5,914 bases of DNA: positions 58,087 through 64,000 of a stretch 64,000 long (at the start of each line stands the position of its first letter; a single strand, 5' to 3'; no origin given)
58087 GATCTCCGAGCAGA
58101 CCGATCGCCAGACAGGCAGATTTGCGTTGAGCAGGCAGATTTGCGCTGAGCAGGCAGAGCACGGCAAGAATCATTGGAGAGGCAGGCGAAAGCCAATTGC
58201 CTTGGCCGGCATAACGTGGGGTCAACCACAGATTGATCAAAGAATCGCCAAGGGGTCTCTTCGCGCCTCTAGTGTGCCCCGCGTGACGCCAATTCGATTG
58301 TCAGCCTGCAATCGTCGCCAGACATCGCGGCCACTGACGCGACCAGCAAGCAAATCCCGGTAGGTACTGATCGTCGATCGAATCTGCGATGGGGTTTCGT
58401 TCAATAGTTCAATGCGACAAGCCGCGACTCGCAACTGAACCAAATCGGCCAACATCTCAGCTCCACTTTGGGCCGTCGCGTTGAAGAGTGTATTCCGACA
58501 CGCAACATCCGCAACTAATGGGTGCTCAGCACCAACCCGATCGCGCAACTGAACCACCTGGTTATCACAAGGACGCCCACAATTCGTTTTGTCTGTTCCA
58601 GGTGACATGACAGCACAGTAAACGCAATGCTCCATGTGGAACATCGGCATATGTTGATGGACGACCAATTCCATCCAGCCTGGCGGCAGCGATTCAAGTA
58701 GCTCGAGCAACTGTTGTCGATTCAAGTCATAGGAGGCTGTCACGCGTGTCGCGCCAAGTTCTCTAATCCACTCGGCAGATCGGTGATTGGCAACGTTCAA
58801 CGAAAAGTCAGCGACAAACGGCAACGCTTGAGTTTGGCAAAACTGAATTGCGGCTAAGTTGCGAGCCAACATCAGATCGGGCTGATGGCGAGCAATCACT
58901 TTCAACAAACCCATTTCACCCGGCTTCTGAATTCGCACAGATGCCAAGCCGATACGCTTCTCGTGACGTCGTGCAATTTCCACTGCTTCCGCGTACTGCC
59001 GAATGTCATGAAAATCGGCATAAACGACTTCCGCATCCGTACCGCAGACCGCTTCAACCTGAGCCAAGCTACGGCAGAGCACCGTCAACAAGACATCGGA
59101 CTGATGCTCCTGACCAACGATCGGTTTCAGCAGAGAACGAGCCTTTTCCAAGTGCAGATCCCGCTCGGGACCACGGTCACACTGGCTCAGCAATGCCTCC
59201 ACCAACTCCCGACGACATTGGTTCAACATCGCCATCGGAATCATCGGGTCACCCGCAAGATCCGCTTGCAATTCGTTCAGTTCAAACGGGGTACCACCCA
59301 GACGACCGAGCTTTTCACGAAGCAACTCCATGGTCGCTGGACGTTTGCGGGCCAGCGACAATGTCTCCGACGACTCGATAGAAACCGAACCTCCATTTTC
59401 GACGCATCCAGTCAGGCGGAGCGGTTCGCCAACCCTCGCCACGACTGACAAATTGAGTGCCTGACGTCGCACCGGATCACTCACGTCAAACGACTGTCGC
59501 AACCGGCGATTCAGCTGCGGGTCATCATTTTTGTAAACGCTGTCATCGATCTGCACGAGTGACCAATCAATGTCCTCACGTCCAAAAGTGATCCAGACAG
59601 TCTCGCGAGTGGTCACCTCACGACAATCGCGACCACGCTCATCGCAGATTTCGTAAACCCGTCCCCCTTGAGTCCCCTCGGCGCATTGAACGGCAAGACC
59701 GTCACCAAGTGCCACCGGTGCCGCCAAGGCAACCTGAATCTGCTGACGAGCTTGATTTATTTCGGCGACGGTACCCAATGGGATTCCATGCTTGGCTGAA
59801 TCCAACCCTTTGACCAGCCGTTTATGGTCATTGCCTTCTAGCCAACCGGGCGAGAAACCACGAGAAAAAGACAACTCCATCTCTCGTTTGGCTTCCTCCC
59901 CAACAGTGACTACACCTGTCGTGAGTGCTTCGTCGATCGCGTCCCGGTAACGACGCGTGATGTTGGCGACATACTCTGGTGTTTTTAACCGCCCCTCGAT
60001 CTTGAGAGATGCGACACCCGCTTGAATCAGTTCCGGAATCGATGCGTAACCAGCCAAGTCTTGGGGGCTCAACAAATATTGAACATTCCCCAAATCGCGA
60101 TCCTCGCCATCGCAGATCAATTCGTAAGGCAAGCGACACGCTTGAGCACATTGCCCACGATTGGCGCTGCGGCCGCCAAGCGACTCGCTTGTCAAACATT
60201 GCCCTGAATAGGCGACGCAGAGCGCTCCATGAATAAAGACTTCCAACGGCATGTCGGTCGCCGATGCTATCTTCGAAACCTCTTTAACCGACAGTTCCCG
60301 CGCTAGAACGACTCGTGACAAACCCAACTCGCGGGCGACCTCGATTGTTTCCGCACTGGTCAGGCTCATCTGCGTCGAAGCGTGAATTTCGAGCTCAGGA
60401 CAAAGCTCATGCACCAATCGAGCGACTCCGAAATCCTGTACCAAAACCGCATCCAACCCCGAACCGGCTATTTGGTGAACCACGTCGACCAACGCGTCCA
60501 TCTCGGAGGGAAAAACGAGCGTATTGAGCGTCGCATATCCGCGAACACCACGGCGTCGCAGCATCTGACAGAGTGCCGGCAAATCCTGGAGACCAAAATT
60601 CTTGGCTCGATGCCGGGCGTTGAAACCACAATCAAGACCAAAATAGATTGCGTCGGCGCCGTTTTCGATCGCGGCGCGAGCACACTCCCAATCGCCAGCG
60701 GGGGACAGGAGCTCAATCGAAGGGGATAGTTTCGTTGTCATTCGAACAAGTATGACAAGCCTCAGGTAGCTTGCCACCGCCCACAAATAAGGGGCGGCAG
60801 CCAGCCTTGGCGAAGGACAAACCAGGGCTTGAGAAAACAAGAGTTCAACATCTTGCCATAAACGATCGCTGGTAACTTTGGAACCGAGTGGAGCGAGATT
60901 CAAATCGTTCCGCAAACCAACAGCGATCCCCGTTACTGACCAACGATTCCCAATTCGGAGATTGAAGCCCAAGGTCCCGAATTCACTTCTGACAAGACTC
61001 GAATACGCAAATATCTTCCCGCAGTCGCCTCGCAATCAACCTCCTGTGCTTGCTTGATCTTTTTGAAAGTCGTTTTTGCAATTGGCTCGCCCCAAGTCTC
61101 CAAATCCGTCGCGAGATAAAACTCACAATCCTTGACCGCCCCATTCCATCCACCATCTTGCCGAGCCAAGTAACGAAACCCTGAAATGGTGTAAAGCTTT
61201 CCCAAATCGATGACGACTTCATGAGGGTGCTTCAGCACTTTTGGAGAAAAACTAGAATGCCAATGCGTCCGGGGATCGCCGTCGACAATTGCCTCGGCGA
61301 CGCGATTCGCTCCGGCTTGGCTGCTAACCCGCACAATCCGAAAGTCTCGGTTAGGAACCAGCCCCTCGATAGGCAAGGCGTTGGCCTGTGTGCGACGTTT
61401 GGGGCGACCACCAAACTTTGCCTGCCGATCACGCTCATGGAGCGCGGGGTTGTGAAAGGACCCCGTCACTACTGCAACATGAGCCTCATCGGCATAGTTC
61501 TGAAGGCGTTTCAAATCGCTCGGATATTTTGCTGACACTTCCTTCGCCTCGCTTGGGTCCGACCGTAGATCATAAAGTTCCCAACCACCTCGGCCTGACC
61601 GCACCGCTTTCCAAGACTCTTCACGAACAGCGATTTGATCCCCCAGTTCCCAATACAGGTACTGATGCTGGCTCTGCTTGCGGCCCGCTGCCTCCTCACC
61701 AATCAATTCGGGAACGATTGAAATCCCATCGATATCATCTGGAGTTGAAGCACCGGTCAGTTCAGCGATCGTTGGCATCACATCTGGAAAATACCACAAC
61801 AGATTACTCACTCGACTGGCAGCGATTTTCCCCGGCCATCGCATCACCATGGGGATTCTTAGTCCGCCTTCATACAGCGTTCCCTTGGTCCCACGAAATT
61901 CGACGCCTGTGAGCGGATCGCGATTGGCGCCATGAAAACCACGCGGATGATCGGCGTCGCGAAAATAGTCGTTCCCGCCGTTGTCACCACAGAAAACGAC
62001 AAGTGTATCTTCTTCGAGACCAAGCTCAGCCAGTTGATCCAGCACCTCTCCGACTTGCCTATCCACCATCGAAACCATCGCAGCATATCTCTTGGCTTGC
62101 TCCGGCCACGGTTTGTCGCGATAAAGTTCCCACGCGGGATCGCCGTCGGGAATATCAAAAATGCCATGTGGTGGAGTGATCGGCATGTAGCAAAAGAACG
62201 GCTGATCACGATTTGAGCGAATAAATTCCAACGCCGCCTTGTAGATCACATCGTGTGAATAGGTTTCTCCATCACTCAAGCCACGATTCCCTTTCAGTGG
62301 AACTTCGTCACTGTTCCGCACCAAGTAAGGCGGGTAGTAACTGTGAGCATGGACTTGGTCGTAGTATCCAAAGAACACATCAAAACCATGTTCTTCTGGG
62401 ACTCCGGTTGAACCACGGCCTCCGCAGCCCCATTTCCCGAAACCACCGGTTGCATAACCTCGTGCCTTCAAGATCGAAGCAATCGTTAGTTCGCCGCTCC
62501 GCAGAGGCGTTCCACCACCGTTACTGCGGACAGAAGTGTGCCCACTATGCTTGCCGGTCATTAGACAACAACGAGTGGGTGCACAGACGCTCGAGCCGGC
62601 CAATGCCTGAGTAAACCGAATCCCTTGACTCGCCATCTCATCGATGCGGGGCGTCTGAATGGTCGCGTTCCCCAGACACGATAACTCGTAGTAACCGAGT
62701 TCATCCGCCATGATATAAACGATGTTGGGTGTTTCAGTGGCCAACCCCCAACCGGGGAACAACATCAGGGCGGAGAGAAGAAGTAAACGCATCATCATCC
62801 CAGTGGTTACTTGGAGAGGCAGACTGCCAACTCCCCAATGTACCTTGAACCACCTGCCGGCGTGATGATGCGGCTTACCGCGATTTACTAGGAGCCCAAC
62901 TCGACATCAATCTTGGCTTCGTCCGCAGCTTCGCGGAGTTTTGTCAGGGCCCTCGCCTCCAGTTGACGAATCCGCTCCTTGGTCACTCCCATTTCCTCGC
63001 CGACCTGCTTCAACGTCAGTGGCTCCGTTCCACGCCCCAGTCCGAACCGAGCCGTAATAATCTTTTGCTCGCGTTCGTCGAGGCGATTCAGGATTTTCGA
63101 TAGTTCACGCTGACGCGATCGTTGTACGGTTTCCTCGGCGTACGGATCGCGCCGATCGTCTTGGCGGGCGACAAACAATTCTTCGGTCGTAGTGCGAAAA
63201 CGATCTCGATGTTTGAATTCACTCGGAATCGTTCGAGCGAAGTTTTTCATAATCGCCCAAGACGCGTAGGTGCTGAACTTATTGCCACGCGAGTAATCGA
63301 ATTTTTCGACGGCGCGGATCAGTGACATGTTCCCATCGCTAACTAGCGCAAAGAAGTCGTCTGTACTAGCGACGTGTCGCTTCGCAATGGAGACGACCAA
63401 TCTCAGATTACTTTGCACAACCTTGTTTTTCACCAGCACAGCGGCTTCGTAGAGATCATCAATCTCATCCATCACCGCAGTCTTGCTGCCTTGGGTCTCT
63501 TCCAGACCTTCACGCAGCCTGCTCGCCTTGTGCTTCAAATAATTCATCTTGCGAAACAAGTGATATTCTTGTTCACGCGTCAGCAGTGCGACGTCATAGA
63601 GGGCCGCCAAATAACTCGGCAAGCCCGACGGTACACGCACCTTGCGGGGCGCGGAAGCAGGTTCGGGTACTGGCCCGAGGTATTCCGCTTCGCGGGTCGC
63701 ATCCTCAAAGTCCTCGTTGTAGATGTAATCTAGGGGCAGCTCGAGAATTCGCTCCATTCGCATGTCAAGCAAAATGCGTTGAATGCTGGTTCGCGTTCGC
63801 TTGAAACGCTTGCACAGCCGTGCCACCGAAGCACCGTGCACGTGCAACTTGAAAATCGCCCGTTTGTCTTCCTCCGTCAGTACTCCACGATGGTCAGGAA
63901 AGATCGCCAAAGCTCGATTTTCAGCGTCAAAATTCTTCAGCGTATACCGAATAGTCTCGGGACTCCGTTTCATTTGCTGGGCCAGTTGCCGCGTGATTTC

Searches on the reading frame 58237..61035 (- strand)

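Call 77: search_protein_families(library=pfam, proteins=[window:58237-61035:-], max_evalue=0.0001)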
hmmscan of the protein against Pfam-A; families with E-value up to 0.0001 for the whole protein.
window:58237-61035:- (932 aa): 2 families
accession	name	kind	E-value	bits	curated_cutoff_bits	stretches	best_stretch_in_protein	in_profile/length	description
PF01136.24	Peptidase_U32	-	2.7e-99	331.6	22.4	2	179-404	1-232/233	Peptidase family U32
PF12392.13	DUF3656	-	4.3e-25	89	22.1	1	500-617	1-106/109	Collagenase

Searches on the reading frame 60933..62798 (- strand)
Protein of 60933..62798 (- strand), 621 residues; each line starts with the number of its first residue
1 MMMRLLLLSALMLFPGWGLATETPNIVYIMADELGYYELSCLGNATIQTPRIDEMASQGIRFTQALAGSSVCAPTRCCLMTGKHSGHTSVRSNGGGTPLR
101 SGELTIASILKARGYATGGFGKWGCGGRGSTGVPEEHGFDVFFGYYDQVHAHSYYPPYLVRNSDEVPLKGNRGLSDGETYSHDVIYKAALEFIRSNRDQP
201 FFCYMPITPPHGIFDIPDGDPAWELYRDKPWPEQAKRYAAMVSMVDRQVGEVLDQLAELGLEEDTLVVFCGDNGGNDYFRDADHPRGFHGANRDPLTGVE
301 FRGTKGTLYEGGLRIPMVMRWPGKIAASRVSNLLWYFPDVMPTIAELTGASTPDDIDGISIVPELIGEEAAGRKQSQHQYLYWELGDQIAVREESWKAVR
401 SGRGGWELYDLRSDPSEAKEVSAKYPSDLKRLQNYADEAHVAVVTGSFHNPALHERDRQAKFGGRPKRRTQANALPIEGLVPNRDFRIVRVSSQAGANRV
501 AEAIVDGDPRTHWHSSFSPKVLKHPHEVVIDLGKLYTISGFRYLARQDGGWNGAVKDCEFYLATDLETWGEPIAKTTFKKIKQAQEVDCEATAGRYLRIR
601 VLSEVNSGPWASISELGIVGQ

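Call 77: search_protein_families(library=pfam, proteins=[window:60933-62798:-], max_evalue=0.0001)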
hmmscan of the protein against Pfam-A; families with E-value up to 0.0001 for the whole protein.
window:60933-62798:- (621 aa): 4 families
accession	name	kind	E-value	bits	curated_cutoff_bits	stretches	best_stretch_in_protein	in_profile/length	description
PF00884.28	Sulfatase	-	4.6e-54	184.2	25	1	24-350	1-301/301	Sulfatase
PF00754.31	F5_F8_type_C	-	4.2e-21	75.8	28.2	1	491-616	4-127/127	F5/8 type C domain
PF16347.10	SGSH_C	-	7.1e-17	62.4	29.3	1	305-423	8-133/154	N-sulphoglucosamine sulphohydrolase, C-terminal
PF22633.2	F5_F8_type_C_2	-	2.4e-10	41.3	27.8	1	504-599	2-91/91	NedA-like, galactose-binding domain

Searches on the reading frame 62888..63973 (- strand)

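Call 77: search_protein_families(library=pfam, proteins=[window:62888-63973:-], max_evalue=0.0001)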
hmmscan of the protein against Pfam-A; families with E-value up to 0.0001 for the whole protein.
window:62888-63973:- (361 aa): 2 families
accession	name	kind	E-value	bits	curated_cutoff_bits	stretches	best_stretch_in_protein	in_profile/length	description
PF04545.22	Sigma70_r4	-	8.5e-18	64.1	24.1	1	295-348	2-50/50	Sigma-70, region 4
PF04542.20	Sigma70_r2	-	4e-13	49.4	24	1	186-242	2-58/71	Sigma-70 region 2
